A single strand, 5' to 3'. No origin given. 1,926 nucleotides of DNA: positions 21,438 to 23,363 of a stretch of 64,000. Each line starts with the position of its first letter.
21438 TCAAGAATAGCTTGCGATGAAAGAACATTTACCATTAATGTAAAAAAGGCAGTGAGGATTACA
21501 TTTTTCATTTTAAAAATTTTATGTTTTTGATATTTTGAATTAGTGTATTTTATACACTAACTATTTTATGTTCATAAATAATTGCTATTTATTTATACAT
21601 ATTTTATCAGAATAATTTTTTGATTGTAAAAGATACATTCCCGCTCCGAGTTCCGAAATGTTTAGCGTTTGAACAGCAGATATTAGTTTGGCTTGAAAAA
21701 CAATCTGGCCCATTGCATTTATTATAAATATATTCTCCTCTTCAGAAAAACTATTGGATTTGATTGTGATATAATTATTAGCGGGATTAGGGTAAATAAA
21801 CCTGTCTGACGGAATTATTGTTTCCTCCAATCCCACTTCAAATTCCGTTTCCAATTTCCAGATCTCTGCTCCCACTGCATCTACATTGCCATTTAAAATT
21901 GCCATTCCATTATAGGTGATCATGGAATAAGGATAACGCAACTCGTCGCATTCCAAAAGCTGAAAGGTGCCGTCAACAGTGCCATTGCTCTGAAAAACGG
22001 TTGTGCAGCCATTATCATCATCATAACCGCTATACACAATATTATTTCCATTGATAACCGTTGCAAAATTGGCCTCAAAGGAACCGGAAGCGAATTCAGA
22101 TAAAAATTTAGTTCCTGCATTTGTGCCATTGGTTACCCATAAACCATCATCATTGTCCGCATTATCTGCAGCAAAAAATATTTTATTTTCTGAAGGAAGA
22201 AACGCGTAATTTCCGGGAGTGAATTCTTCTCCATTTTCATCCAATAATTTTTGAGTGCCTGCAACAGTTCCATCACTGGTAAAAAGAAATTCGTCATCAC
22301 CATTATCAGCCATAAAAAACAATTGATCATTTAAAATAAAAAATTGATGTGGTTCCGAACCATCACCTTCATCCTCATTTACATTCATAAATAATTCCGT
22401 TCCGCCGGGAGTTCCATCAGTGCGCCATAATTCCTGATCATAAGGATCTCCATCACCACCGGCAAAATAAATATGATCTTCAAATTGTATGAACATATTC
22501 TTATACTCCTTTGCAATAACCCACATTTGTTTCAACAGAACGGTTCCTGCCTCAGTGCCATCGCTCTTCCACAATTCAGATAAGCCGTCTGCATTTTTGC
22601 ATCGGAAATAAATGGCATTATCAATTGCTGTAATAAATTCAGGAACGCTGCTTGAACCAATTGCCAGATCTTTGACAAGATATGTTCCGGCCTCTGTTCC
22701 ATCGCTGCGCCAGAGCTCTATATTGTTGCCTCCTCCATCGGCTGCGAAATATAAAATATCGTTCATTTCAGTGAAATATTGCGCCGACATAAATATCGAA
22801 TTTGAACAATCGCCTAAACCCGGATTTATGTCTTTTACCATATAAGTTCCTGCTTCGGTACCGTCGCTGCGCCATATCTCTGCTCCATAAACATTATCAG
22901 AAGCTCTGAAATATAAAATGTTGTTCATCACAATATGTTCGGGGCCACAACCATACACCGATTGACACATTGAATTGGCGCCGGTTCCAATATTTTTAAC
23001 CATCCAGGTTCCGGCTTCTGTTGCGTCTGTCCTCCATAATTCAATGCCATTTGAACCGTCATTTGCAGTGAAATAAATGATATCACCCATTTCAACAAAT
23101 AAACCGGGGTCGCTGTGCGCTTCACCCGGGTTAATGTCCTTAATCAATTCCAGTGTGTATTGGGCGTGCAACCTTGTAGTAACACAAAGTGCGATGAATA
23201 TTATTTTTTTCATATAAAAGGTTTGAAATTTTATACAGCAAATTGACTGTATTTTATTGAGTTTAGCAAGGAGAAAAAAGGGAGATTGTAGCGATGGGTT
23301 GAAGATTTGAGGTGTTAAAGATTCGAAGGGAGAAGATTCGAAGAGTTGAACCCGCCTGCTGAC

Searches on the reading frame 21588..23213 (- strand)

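Call 71: search_protein_families(library=pfam, proteins=[window:21588-23213:-], max_evalue=0.00001)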
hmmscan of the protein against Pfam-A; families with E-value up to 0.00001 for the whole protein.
window:21588-23213:- (542 aa): 1 family
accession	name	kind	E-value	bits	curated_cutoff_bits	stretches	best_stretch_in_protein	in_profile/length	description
PF18962.6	Por_Secre_tail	-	1.5e-12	48.1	27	1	473-537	1-68/75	Secretion system C-terminal sorting domain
